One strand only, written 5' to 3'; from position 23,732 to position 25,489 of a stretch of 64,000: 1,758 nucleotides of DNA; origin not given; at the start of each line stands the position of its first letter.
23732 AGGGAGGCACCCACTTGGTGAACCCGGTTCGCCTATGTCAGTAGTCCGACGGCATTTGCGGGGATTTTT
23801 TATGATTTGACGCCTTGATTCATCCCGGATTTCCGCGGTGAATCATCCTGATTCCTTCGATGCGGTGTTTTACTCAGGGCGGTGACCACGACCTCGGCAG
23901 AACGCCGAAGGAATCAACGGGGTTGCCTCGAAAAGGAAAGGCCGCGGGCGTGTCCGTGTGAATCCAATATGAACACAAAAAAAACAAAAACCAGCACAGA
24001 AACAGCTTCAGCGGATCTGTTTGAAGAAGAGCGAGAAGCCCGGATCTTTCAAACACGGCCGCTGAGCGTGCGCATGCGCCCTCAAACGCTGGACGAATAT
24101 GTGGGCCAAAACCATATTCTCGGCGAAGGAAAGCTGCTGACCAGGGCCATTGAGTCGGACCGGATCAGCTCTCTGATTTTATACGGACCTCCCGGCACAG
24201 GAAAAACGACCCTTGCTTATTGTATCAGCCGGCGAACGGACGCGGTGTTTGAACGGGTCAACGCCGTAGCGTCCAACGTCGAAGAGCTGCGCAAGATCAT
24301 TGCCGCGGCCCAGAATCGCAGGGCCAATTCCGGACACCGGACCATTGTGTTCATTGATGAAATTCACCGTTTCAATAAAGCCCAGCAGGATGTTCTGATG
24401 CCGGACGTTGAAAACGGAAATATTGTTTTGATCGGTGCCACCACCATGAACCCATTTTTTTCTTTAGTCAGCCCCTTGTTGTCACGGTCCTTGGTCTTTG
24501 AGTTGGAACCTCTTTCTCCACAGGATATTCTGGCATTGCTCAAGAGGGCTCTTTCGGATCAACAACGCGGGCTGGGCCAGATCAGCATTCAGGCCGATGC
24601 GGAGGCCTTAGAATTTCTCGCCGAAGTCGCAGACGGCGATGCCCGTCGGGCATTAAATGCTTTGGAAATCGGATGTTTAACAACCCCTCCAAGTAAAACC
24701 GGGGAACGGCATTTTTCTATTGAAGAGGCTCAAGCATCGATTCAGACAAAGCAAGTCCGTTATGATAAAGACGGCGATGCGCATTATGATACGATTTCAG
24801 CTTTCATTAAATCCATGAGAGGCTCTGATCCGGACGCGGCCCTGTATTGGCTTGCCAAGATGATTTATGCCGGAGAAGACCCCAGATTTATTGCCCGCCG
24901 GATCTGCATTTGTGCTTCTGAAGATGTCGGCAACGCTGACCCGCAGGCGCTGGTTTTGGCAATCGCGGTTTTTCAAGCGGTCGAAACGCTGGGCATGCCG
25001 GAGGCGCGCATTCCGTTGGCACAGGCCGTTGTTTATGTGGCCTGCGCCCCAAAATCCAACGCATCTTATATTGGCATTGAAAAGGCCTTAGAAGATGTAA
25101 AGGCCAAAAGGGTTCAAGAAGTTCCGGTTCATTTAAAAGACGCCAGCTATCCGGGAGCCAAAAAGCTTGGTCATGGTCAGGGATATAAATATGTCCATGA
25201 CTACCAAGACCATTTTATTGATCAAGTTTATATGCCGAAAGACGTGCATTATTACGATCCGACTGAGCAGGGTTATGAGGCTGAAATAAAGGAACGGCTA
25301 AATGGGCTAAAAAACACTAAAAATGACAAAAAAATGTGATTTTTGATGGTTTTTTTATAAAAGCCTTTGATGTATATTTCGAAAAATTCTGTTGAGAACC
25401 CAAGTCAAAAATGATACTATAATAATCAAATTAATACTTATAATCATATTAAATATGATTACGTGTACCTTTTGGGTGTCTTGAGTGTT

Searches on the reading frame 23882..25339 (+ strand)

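Call 53: search_protein_families(library=pfam, proteins=[window:23882-25339:+], max_evalue=0.00001)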
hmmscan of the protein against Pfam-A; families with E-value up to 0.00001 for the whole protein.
window:23882-25339:+ (485 aa): 8 families
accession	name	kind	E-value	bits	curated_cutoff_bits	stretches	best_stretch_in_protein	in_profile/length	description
PF12002.13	MgsA_C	-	1.6e-71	240.1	27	1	314-476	1-166/167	MgsA AAA+ ATPase C terminal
PF16193.11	AAA_assoc_2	-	7.5e-28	97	34.3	1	235-313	4-81/81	AAA C-terminal domain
PF05496.18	RuvB_N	-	1.8e-16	60.7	27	1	65-183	1-115/159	Holliday junction DNA helicase RuvB P-loop domain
PF00004.35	AAA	-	2.7e-15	57.4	21.2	1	98-202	1-122/131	ATPase family associated with various cellular activities (AAA)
PF07728.20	AAA_5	-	1.7e-07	31.7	22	1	98-184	2-98/139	AAA domain (dynein-related subfamily)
PF13173.12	AAA_14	-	2.4e-07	31.3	27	1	98-215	5-127/129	AAA domain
PF13191.12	AAA_16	-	3.4e-07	31.4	32.6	0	88-117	14-46/167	AAA ATPase domain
PF01078.27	Mg_chelatase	-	6.7e-06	26.1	20.3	0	97-116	24-43/207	Magnesium chelatase, subunit ChlI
